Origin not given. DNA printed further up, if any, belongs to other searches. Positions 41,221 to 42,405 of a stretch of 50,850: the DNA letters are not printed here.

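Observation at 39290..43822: Very AT-rich cassette centred on methionine/SAM and aminoacylation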

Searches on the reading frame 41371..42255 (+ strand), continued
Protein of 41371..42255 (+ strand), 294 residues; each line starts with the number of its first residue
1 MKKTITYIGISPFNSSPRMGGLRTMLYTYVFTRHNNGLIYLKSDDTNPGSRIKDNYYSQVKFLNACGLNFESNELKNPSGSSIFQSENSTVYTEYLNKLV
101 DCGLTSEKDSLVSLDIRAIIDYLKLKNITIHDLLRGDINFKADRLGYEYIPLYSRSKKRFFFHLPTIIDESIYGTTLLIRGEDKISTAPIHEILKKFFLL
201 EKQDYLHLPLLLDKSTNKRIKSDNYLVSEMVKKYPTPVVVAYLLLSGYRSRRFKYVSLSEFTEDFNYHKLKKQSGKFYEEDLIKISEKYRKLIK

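Call 28: search_solved_structures(query=A1, max_evalue=0.001, show_alignments=3)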
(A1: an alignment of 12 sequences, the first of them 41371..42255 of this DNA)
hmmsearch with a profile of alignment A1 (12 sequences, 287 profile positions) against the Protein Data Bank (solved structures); distinct sequences matched with E-value up to 0.001: 24.
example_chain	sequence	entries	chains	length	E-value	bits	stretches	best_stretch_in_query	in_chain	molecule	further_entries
8jpv_A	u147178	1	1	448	6.6e-30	107.6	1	15-281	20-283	Glutamate--tRNA ligase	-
6b1p_A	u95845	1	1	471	5.3e-27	98.1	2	160-284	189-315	Glutamate--tRNA ligase 1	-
4gri_A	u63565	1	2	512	9.1e-23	84.2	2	150-282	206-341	Glutamate--tRNA ligase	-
3akz_B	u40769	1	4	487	2.9e-22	82.5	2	127-284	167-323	Glutamyl-tRNA synthetase 2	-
3afh_A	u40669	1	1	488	2.9e-22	82.5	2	127-284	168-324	Glutamyl-tRNA synthetase 2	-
3al0_C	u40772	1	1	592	5.3e-22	81.7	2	127-284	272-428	Glutamyl-tRNA(Gln) amidotransferase subunit C,Linker,Glutamate--tRNA ligase 2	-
9y81_A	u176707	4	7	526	3.6e-21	78.9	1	160-285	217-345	Glutamate--tRNA ligase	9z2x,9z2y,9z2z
9ymm_A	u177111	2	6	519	9.4e-19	71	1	160-281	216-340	Glutamate--tRNA ligase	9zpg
2o5r_A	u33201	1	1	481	5.3e-17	65.2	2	123-282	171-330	Glutamyl-tRNA synthetase 1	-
1g59_A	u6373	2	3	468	2.7e-16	62.9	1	160-282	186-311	GLUTAMYL-TRNA SYNTHETASE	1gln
2cfo_A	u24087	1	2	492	3.1e-16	62.8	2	160-285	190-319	GLUTAMYL-TRNA SYNTHETASE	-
4g6z_A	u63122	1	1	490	6.9e-16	61.6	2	161-285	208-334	Glutamate-tRNA ligase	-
1j09_A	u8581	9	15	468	8.6e-16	61.3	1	160-282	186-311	Glutamyl-tRNA synthetase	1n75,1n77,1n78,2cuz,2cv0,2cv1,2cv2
6brl_A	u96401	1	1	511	4.9e-15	58.8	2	15-101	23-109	Glutamate tRNA ligase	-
6b1z_A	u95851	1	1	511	6.6e-15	58.4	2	15-101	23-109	Glutamate--tRNA ligase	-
1nzj_A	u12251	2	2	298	2.6e-08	36.7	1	155-220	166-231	Hypothetical protein yadB | GLUTAMYL-Q TRNA(ASP) SYNTHETASE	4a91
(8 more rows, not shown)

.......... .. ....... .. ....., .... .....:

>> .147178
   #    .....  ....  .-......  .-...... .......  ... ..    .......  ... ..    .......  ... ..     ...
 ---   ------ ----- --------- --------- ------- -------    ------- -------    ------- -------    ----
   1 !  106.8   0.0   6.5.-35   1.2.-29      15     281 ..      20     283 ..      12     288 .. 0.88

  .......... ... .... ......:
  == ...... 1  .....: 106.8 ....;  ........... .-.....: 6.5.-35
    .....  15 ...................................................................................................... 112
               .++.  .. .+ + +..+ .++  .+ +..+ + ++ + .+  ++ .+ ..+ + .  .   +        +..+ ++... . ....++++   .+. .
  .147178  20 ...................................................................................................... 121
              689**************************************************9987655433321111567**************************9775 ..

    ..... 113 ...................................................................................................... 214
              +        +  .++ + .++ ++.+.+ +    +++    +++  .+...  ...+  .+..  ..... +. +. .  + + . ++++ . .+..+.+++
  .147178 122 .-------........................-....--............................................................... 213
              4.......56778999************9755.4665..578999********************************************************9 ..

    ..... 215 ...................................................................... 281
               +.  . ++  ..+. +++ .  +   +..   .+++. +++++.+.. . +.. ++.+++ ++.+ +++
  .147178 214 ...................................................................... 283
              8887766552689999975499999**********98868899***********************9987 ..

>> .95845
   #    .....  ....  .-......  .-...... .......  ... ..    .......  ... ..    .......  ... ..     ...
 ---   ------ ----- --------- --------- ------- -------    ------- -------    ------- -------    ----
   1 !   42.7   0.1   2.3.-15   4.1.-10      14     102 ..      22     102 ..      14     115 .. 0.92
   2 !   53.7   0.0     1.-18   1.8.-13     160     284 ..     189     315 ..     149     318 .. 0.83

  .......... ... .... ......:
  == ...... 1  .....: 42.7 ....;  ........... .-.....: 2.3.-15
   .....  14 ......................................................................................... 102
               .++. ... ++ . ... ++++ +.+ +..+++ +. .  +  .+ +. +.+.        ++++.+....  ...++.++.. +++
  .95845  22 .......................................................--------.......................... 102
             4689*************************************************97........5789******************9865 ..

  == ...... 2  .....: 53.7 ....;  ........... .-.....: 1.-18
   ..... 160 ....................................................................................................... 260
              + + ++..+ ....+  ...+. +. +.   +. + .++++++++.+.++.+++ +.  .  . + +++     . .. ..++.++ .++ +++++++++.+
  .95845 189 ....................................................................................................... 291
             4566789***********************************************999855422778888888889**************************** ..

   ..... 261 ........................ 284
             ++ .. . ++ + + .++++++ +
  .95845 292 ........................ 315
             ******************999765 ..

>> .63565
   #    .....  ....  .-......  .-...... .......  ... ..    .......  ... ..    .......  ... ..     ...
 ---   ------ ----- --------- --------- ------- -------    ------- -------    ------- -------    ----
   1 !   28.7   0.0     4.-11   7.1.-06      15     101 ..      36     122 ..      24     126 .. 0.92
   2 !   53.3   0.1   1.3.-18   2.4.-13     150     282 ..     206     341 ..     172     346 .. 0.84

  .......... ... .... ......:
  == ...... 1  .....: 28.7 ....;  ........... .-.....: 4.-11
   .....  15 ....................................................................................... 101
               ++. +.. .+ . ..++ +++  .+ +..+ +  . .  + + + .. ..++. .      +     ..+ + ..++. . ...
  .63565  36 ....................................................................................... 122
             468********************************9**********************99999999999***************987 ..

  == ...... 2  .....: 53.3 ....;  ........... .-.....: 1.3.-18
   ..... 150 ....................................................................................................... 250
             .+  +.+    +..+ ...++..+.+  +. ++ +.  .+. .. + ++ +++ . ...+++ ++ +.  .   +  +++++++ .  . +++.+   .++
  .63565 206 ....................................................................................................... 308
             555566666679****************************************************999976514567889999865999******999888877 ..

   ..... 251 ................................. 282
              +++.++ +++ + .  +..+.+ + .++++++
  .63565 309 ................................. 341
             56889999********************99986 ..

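Call 30: find_related_loci(query=A1, collection=metagenome_contigs, flank=10000)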
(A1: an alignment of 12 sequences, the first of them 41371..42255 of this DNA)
Query A1 (294 aa) in metagenome_contigs; peptide patterns used: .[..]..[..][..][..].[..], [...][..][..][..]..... (x = any residue, [..] = any of these).
172 stretches matched a pattern; 8 encode a relative of the query (tblastn E <= 1e-3); 8 distinct loci.
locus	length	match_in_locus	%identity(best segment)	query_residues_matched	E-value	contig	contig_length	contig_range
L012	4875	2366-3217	48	6-290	3e-81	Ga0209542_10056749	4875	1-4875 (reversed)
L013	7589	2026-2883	46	3-289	4e-76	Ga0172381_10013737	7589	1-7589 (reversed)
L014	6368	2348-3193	43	2-284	9e-73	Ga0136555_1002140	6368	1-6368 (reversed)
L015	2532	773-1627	42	1-285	7e-67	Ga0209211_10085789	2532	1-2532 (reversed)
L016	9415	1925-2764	41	3-284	1e-65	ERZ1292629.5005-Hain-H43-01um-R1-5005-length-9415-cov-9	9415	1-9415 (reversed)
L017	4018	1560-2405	42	1-282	1e-63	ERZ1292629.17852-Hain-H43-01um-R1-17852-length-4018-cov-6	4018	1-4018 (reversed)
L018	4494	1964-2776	42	6-277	1e-62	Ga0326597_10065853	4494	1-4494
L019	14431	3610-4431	45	3-277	1e-71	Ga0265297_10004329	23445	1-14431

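Call 35: search_protein_families(library=ncbifam, proteins=[L003:3399-5597:-, L003:376-1140:+, L005:11181-11669:+, L011:12439-12927:+, L006:8746-9234:+, L006:6618-7124:+, L006:7331-8362:+, L009:4931-5353:+, L011:13129-13530:+, L011:8181-8540:+], max_evalue=0.001)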
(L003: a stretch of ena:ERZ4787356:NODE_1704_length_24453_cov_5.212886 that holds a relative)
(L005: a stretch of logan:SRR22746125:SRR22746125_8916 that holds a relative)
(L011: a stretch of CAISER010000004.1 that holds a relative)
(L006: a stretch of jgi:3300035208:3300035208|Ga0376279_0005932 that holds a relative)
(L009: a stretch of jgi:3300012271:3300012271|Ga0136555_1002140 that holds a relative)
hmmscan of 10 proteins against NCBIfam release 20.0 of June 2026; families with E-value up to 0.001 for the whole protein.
L003:3399-5597:- (732 aa): 18 families
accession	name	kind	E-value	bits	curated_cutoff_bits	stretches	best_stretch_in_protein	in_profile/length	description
NF004349.1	PRK05729.1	equivalog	1.7e-261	870.2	704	1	11-729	2-696/860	valine--tRNA ligase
TIGR00422.1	valS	equivalog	5.7e-244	812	612.1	1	11-729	3-712/863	valine--tRNA ligase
NF011492.0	PRK14900.1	equivalog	2.8e-204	681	1783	1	10-713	10-708/1044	valine--tRNA ligase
NF009687.0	PRK13208.1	equivalog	7.4e-149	497.4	738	1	7-721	4-714/801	valine--tRNA ligase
TIGR00392.1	ileS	equivalog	4.2e-93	313.1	621.4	3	455-726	525-801/861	isoleucine--tRNA ligase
NF000540.1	alt_ValS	exception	1.3e-90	304.5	900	2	18-446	9-452/827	valine--tRNA ligase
NF008957.0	PRK12300.1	subfamily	2e-47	161.7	677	2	16-244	7-244/946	leucine--tRNA ligase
TIGR00395.1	leuS_arch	equivalog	3.7e-42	144.4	648.5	2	19-243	4-237/938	leucine--tRNA ligase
TIGR00396.1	leuS_bact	equivalog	2.3e-41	141.8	548.4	2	540-714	604-760/843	leucine--tRNA ligase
NF040702.1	ileS_w_GNAT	exception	1.7e-39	135.2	1999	2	449-711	691-955/1100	isoleucine--tRNA ligase, N-acetyltransferase domain-containing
NF000258.1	MupB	exception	8e-34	116.6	1900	2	446-726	494-777/1033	mupirocin-resistant isoleucine--tRNA ligase MupB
TIGR00398.1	metG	equivalog_domain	1.7e-33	116.2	336.35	2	526-712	313-501/530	methionine--tRNA ligase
NF000257.1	MupA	exception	2.2e-30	105.2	1900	2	461-710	504-759/1024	mupirocin-resistant isoleucine--tRNA ligase MupA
NF008900.0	PRK12267.1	equivalog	1.6e-27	96.3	598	2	463-712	222-476/648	methionine--tRNA ligase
NF001100.0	PRK00133.1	equivalog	4.7e-20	71.7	587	2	409-717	212-507/676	methionine--tRNA ligase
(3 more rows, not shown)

L003:376-1140:+ (254 aa): 1 family
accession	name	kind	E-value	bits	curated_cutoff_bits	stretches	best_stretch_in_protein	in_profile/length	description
NF047724.1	TrhSuTaseStf0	equivalog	2.2e-05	23.9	400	1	104-208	132-228/261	trehalose 2-sulfotransferase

L005:11181-11669:+ (162 aa): 0 families

L011:12439-12927:+ (162 aa): 0 families

L006:8746-9234:+ (162 aa): 0 families

L006:6618-7124:+ (168 aa): 2 families
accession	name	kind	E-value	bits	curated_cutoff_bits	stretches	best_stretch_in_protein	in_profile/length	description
TIGR03796.1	NHLM_micro_ABC1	equivalog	5.6e-06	24.8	853.3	1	19-143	12-117/710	NHLP family bacteriocin export ABC transporter peptidase/permease/ATPase subunit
TIGR01193.1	bacteriocin_ABC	subfamily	4e-05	22.3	523.85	1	20-147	7-123/708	peptide cleavage/export ABC transporter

L006:7331-8362:+ (343 aa): 63 families (the best 25 are shown)
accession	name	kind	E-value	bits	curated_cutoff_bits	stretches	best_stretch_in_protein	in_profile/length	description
TIGR04055.1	rSAM_NirJ2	equivalog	3.3e-25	89.3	500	1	9-329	3-305/326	putative heme d1 biosynthesis radical SAM protein NirJ2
TIGR02668.1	moaA_archaeal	equivalog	1.1e-24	87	325.25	1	11-212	14-216/303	GTP 3',8-cyclase MoaA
NF001199.0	PRK00164.2-1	equivalog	4.6e-22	78.6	231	1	11-204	16-211/308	GTP 3',8-cyclase MoaA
TIGR04546.1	rSAM_ahbC_deAc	equivalog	2e-21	76.3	650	1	12-170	44-201/390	12,18-didecarboxysiroheme deacetylase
TIGR04545.1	rSAM_ahbD_hemeb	equivalog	3e-21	76.2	500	1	12-181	5-174/339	heme b synthase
TIGR02666.1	moaA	equivalog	2.4e-20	72.8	284.05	1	12-214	15-224/336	GTP 3',8-cyclase MoaA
TIGR04054.1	rSAM_NirJ1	equivalog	4e-19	68.5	650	1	13-188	42-214/387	putative heme d1 biosynthesis radical SAM protein NirJ1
NF047865.1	rSAM_PapB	equivalog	4.3e-19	68.9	340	1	11-328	7-317/330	PapB family radical SAM/SPASM ranthipeptide maturase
TIGR04317.1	W_rSAM_matur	equivalog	1.3e-18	67.3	380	1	13-323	10-319/349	tungsten cofactor oxidoreductase radical SAM maturase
NF045574.1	sacti_mat_StsB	exception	2.8e-18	66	625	1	5-169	94-253/466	StsB family radical SAM/SPASM domain sactipeptide maturase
NF038283.1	viperin_w_prok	equivalog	4.5e-18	65.4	180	1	13-132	8-132/281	viperin family antiviral radical SAM protein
TIGR04051.1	rSAM_NirJ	equivalog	1.6e-17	63.5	515.45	1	14-176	9-170/354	heme d1 biosynthesis radical SAM protein NirJ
TIGR04347.1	pseudo_SAM_Halo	equivalog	2.6e-16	59.9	525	1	13-174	44-204/390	TIGR04347 family pseudo-SAM/SPASM protein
TIGR03962.1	mycofact_rSAM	equivalog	9.5e-16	57.9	265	1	14-174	19-178/339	mycofactocin radical SAM maturase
TIGR02109.1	PQQ_syn_pqqE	equivalog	1.4e-15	57.1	381.35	1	15-331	15-316/358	pyrroloquinoline quinone biosynthesis protein PqqE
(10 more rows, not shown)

L009:4931-5353:+ (140 aa): 12 families
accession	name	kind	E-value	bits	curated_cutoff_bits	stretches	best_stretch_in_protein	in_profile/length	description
NF052459.1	OxoGTPPhMutT1Mycb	equivalog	1e-09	37.9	475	1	17-125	15-116/292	8-oxo-(d)GTP phosphatase MutT1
NF008044.0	PRK10776.1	equivalog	8.2e-09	35.4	148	1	1-118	1-110/130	8-oxo-dGTP diphosphatase MutT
NF001936.0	PRK00714.1-3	equivalog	1.9e-08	34.3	118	1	13-87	18-89/155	RNA pyrophosphohydrolase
NF001938.0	PRK00714.1-5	equivalog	3.7e-08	32.9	116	1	14-86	21-100/172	RNA pyrophosphohydrolase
NF006961.0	PRK09438.1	equivalog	6.7e-07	28.9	103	1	12-120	14-131/151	dihydroneopterin triphosphate diphosphatase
NF008736.0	PRK11762.1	equivalog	2.1e-06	27.4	169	1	10-84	52-129/186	ADP compounds hydrolase NudE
NF001937.0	PRK00714.1-4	equivalog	6.4e-06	25.9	139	1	13-65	15-67/161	RNA pyrophosphohydrolase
TIGR00586.1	mutt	equivalog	9.6e-06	25.6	97.9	1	13-118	12-111/129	8-oxo-dGTP diphosphatase MutT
NF041652.1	Nud_hyd_Dein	equivalog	1.1e-05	25.6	200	1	6-61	14-73/152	Nudix hydrolase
NF006530.0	PRK08999.1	equivalog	2.3e-05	23.6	245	1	13-119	13-113/315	Nudix family hydrolase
TIGR02705.1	nudix_YtkD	equivalog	3e-05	23.6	154.4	1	21-98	37-106/156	RNA deprotection pyrophosphohydrolase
NF001935.0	PRK00714.1-2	equivalog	9.5e-05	22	259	1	8-68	11-70/183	RNA pyrophosphohydrolase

L011:13129-13530:+ (133 aa): 0 families

L011:8181-8540:+ (119 aa): 2 families
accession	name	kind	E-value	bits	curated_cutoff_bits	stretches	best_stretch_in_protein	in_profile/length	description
NF002578.0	PRK02230.1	equivalog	5.2e-07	29.3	246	1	20-114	28-120/185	inorganic pyrophosphatase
NF002317.0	PRK01250.1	equivalog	3.4e-05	23.8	200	1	36-96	50-114/176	inorganic diphosphatase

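Call 36: predict_structure(alignment_id=A1)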
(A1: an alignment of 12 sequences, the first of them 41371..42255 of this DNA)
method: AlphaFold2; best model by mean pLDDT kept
length: 294 residues; sequences in the alignment: 12
mean_pLDDT: 92.6   pTM: 0.90
mean pLDDT of the five models: 92.6, 92.2, 91.8, 90.2, 89.2
residues with pLDDT >= 90: 245; 70-90: 45; 50-70: 4; < 50: 0
segments of 3 or more residues with pLDDT < 50: none
pLDDT, mean of each block of 10 residues (from residue 1): 87 91 96 95 90 94 95 81 86 97 97 98 96 95 93 96 95 94 93 97 94 89 89 94 93 83 95 92 93 85
secondary structure, 60 per line:
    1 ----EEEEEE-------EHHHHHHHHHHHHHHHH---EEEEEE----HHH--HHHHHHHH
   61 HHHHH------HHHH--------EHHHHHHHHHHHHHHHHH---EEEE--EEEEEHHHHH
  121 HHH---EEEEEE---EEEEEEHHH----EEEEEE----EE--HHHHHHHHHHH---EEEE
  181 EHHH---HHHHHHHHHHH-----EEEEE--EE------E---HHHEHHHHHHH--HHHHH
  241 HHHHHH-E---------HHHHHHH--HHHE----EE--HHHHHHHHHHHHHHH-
elements in order: E5-10 H19-34 E38-43 H53-65 H72-75 H85-101 E105-108 E111-115 H116-123 E127-132 E136-141 E149-154 H163-173 E177-181 H188-198 E204-208 H227-233 H236-246 H258-264 H279-293
